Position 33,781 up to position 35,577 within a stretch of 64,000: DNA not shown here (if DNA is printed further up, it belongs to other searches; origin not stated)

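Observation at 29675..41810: Eleven-gene tailoring operon for an unknown modified glycolipid or glycopeptide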

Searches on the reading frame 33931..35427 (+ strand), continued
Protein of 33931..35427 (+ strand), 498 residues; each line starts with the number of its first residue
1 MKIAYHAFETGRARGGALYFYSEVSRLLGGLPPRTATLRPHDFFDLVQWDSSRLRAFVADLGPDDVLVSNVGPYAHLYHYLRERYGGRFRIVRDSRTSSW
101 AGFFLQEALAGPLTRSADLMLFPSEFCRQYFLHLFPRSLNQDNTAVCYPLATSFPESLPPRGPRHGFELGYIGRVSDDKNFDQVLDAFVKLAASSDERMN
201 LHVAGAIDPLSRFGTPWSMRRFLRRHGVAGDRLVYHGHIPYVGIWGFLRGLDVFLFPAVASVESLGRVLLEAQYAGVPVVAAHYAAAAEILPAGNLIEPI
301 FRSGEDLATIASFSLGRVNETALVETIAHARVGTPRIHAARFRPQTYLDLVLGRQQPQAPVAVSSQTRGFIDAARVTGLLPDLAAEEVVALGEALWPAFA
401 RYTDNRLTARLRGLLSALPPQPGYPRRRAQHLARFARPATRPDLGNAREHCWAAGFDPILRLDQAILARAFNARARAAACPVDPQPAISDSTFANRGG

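Call 22: find_encoding_contigs(protein=P0014, flank=10000, max_places=1)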
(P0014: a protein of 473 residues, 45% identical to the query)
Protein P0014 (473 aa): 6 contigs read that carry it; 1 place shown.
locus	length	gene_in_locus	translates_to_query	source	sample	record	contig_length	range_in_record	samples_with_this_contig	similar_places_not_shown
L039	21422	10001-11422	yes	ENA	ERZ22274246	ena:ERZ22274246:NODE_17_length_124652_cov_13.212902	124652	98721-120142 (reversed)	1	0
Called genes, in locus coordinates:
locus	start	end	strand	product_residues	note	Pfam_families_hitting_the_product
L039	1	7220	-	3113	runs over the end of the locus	PF00501:AMP-binding, PF23024:AMP-dom_DIP2-like, PF00550:PP-binding, PF00668:Condensation, PF00501:AMP-binding, PF13489:Methyltransf_23, PF08241:Methyltransf_11, PF08242:Methyltransf_12, +9 more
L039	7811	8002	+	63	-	PF03621:MbtH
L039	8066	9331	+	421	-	-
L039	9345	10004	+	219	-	PF00005:ABC_tran, PF02463:SMC_N (faint), PF13304:AAA_21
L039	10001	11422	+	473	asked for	PF00534:Glycos_transf_1, PF13692:Glyco_trans_1_4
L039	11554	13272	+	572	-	PF00664:ABC_membrane (weak), PF00005:ABC_tran, PF02463:SMC_N (faint), PF13304:AAA_21 (faint)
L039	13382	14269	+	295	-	PF01553:Acyltransferase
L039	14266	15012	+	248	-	PF05175:MTS (weak), PF13489:Methyltransf_23, PF08241:Methyltransf_11, PF08242:Methyltransf_12, PF13649:Methyltransf_25, PF13847:Methyltransf_31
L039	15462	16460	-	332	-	PF24624:Int_N (weak), PF00589:Phage_integrase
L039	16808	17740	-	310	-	PF00589:Phage_integrase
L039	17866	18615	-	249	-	PF14348:DtrJ-like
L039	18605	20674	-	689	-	PF10412:TrwB_AAD_bind (faint), PF12696:TraG-D_C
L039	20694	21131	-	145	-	-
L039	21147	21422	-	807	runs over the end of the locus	PF07514:TraI_2, PF07515:TraI_2_C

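Call 23: find_encoding_contigs(protein=P0019, flank=10000, max_places=1)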
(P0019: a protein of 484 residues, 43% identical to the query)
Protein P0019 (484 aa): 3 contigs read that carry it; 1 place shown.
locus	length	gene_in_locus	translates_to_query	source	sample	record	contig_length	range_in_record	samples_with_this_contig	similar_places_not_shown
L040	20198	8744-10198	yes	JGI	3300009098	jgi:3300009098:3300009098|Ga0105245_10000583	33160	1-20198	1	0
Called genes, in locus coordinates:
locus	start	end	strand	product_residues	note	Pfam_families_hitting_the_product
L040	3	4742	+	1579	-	?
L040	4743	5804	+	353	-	PF04055:Radical_SAM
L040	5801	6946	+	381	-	PF01041:DegT_DnrJ_EryC1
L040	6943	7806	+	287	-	PF01553:Acyltransferase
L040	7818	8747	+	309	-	PF13641:Glyco_tranf_2_3, PF00535:Glycos_transf_2, PF10111:Glyco_tranf_2_2 (weak)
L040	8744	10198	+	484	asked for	PF00534:Glycos_transf_1, PF13692:Glyco_trans_1_4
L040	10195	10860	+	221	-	PF05118:Asp_Arg_Hydrox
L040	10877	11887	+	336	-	PF04055:Radical_SAM, PF13186:SPASM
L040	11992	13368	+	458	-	PF02321:OEP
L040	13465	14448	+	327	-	PF00685:Sulfotransfer_1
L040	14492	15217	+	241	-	PF13640:2OG-FeII_Oxy_3, PF13661:2OG-FeII_Oxy_4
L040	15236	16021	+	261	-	PF05118:Asp_Arg_Hydrox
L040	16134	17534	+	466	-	PF00295:Glyco_hydro_28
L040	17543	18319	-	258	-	-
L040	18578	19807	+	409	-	PF13621:Cupin_8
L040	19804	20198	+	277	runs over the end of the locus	PF04989:RMNT_CmcI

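Call 24: search_protein_families(library=pfam, proteins=[L001:1200-10001:+, L003:3-5225:+, L040:3-4742:+, L005:16875-21452:+], max_evalue=0.00001)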
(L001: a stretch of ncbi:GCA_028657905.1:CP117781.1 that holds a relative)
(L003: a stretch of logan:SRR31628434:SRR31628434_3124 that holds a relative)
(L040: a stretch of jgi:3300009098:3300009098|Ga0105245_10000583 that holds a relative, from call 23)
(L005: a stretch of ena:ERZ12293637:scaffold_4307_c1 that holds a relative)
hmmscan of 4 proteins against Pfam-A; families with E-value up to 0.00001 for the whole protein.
L001:1200-10001:+ (2933 aa): 11 families
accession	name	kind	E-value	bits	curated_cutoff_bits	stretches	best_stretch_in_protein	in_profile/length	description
PF00109.32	ketoacyl-synt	-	3.9e-84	282.6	20.8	1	102-336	3-251/252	Beta-ketoacyl synthase, N-terminal domain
PF00501.34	AMP-binding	-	1.5e-70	238.4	29.9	1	2077-2420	2-384/384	AMP-binding enzyme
PF00202.27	Aminotran_3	-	9.1e-43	146.9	30.5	1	1219-1534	9-330/403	Aminotransferase class-III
PF02801.28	Ketoacyl-synt_C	-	1.7e-38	131.7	20.8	1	343-456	1-115/119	Beta-ketoacyl synthase, C-terminal domain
PF00668.25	Condensation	-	1.1e-36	127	30.6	1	1650-1963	18-340/456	Condensation domain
PF00550.31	PP-binding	-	9.2e-36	122.4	20.8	3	991-1057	2-67/67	Phosphopantetheine attachment site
PF00698.26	Acyl_transf_1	-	2.9e-33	116.2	32.7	1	613-906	1-288/319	Acyl transferase domain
PF16197.11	KAsynt_C_assoc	-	1.2e-09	39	33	1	490-574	26-107/111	Ketoacyl-synthetase C-terminal extension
PF22621.2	CurL-like_PKS_C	-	4.7e-09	36.5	27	1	529-589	2-64/64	CurL-like, PKS C-terminal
PF13193.12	AMP-binding_C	-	2.4e-08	35.2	24.5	1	2478-2552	1-76/76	AMP-binding enzyme C-terminal domain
PF01553.26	Acyltransferase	-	2.9e-06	27.5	23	1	2739-2870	1-131/132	Acyltransferase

L003:3-5225:+ (1740 aa): 6 families
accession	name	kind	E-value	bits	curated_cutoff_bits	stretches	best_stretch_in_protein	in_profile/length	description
PF00501.34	AMP-binding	-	4.8e-117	391.5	29.9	2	897-1237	3-383/384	AMP-binding enzyme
PF00668.25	Condensation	-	2.8e-108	363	30.6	1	437-875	6-456/456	Condensation domain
PF00550.31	PP-binding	-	2.3e-34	117.9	20.8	2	1396-1459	2-67/67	Phosphopantetheine attachment site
PF13193.12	AMP-binding_C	-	1.8e-23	83.7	24.5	2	1297-1369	1-76/76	AMP-binding enzyme C-terminal domain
PF00975.26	Thioesterase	-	1.3e-20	75.1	26.4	1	1482-1606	2-121/226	Thioesterase domain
PF12697.13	Abhydrolase_6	-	2.9e-06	28.6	26.3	1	1484-1666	2-154/217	Alpha/beta hydrolase family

L040:3-4742:+ (1579 aa): 5 families
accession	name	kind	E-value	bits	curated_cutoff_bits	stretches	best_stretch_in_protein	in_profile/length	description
PF00668.25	Condensation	-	4.1e-90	303.1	30.6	1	264-699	3-447/456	Condensation domain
PF00501.34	AMP-binding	-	8.6e-73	245.8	29.9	1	723-1059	1-384/384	AMP-binding enzyme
PF00550.31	PP-binding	-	1.6e-27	96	20.8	2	185-246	4-67/67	Phosphopantetheine attachment site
PF00975.26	Thioesterase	-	1.4e-21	78.2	26.4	1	1307-1435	4-121/226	Thioesterase domain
PF13193.12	AMP-binding_C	-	2e-21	77.2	24.5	2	77-153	1-76/76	AMP-binding enzyme C-terminal domain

L005:16875-21452:+ (1526 aa): 9 families
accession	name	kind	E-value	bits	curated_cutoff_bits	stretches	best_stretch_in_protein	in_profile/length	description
PF00109.32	ketoacyl-synt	-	1.2e-90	304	20.8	1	695-933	2-252/252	Beta-ketoacyl synthase, N-terminal domain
PF00501.34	AMP-binding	-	2e-71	241.3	29.9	1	27-425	2-384/384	AMP-binding enzyme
PF00698.26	Acyl_transf_1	-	2.1e-59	202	32.7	1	1205-1515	3-312/319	Acyl transferase domain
PF02801.28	Ketoacyl-synt_C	-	8.3e-44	148.8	20.8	1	942-1056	2-118/119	Beta-ketoacyl synthase, C-terminal domain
PF22621.2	CurL-like_PKS_C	-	8.5e-19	67.7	27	1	1124-1186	1-64/64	CurL-like, PKS C-terminal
PF16197.11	KAsynt_C_assoc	-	4.3e-14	53.3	33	1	1060-1155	2-91/111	Ketoacyl-synthetase C-terminal extension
PF22336.2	RhiE-like_linker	-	1.9e-10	41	27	1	1128-1192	2-66/67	RhiE-like, KS-MAT linker domain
PF00550.31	PP-binding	-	6.9e-08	33.1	20.8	1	611-675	3-67/67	Phosphopantetheine attachment site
PF00108.29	Thiolase_N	-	1.3e-06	28.4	26.4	1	836-882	64-112/260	Thiolase, N-terminal domain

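Call 31: search_solved_structures(query=L003:5271-6374:+, max_evalue=0.01)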
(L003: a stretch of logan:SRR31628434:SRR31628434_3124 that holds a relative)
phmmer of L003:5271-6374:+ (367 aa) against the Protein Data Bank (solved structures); distinct sequences matched with E-value up to 0.01: 3.
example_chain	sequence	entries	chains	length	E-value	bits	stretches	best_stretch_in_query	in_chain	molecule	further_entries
7vob_C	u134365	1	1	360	3.8e-12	49.2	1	29-206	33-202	Cytosylglucuronate decarboxylase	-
7voc_C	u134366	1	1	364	3.9e-12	49.1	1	29-206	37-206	Cytosylglucuronate decarboxylase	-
6efn_A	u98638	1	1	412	8.2e-07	31.6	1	35-207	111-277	Sporulation killing factor maturation protein SkfB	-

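Call 36: find_related_loci(query=A1, collection=metagenome_contigs, flank=10000)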
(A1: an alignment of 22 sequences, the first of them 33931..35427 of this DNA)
Query A1 (498 aa) in metagenome_contigs; peptide patterns used: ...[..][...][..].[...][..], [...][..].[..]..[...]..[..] (x = any residue, [..] = any of these).
113 stretches matched a pattern; 8 encode a relative of the query (tblastn E <= 1e-3); 8 distinct loci.
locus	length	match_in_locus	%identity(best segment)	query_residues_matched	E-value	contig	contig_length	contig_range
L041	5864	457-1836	51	1-462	9e-134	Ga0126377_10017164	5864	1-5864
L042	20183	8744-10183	43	1-485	1e-106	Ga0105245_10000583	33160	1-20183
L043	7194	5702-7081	44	1-463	4e-105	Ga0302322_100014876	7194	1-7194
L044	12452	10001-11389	35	2-462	2e-91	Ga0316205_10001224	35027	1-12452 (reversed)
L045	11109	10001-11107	37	2-368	1e-79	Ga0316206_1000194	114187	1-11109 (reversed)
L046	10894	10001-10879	43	9-306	2e-54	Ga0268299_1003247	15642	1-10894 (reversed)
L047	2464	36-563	32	203-377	2e-22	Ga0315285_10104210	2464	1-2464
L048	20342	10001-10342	30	179-299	1e-5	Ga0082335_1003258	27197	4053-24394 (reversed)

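Call 38: find_encoding_contigs(protein=P0024, flank=10000, max_places=1)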
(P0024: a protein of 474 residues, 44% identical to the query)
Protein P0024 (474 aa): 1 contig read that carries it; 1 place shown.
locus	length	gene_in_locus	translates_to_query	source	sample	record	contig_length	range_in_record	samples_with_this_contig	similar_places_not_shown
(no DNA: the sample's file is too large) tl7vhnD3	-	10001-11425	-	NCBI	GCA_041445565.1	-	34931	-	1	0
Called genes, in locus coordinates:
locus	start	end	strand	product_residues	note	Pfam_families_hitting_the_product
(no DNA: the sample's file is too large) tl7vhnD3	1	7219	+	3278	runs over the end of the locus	PF00501:AMP-binding, PF00550:PP-binding, PF00109:ketoacyl-synt, PF02801:Ketoacyl-synt_C, PF00106:adh_short, PF08659:KR, PF08241:Methyltransf_11, PF08242:Methyltransf_12, +7 more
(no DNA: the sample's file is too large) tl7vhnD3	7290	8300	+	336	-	PF04055:Radical_SAM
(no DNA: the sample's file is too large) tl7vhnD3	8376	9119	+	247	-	PF21780:DUF6875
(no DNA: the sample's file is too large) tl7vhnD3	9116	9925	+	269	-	PF01553:Acyltransferase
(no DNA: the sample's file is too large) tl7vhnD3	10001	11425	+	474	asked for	PF00534:Glycos_transf_1, PF13692:Glyco_trans_1_4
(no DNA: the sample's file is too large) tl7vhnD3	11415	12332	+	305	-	PF00535:Glycos_transf_2, PF10111:Glyco_tranf_2_2 (weak), PF13641:Glyco_tranf_2_3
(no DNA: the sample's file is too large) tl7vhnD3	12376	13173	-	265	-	PF22624:AASDHPPT_N (weak), PF01648:ACPS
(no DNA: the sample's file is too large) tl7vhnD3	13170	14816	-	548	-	PF00005:ABC_tran, PF13304:AAA_21 (faint)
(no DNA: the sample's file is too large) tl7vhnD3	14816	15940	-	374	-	PF01041:DegT_DnrJ_EryC1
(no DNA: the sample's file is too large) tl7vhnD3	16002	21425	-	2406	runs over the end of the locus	PF00668:Condensation, PF18563:TubC_N (weak), PF00501:AMP-binding, PF13193:AMP-binding_C, PF00550:PP-binding, PF00668:Condensation, PF00501:AMP-binding, PF00975:Thioesterase, +1 more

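Call 39: find_encoding_contigs(protein=P0016, flank=10000, max_places=1)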
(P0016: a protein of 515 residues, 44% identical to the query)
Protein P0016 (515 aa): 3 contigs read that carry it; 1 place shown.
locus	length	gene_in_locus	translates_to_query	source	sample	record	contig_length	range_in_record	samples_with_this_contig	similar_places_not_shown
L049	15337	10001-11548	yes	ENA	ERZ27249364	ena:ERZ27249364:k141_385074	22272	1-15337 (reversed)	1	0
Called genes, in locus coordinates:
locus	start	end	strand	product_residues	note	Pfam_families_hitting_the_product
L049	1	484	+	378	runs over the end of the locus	PF00266:Aminotran_5 (weak), PF01212:Beta_elim_lyase, PF01041:DegT_DnrJ_EryC1, PF01053:Cys_Met_Meta_PP (weak)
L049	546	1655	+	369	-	PF25919:BSH_CusB (faint), PF25917:BSH_RND, PF25973:BSH_CzcB (weak), PF25954:Beta-barrel_RND_2 (weak), PF25975:CzcB_C, PF25989:YknX_C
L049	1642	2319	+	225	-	PF00005:ABC_tran, PF02463:SMC_N (faint), PF13304:AAA_21 (faint)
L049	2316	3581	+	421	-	PF12704:MacB_PCD, PF02687:FtsX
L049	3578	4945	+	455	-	PF02321:OEP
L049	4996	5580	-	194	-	PF17837:4PPT_N, PF01648:ACPS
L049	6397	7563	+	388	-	PF03721:UDPG_MGDP_dh_N, PF00984:UDPG_MGDP_dh, PF03720:UDPG_MGDP_dh_C (weak)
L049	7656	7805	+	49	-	-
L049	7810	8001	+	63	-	PF03621:MbtH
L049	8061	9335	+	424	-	-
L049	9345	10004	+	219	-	PF00005:ABC_tran, PF02463:SMC_N (faint), PF13304:AAA_21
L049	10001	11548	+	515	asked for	PF00534:Glycos_transf_1, PF13692:Glyco_trans_1_4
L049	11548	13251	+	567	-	PF02463:SMC_N (faint), PF00005:ABC_tran, PF13304:AAA_21 (faint)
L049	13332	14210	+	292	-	PF01553:Acyltransferase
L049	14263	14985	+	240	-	PF05175:MTS (weak), PF13489:Methyltransf_23, PF13847:Methyltransf_31, PF08241:Methyltransf_11, PF08242:Methyltransf_12, PF13649:Methyltransf_25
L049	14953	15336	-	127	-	?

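Call 63: search_dna_similar(query=window:33931-35427:+, collection=plasmids, mode=protein, max_rows=10, max_evalue=1e-20)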
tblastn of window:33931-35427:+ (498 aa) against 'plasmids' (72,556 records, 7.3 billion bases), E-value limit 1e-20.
No match.
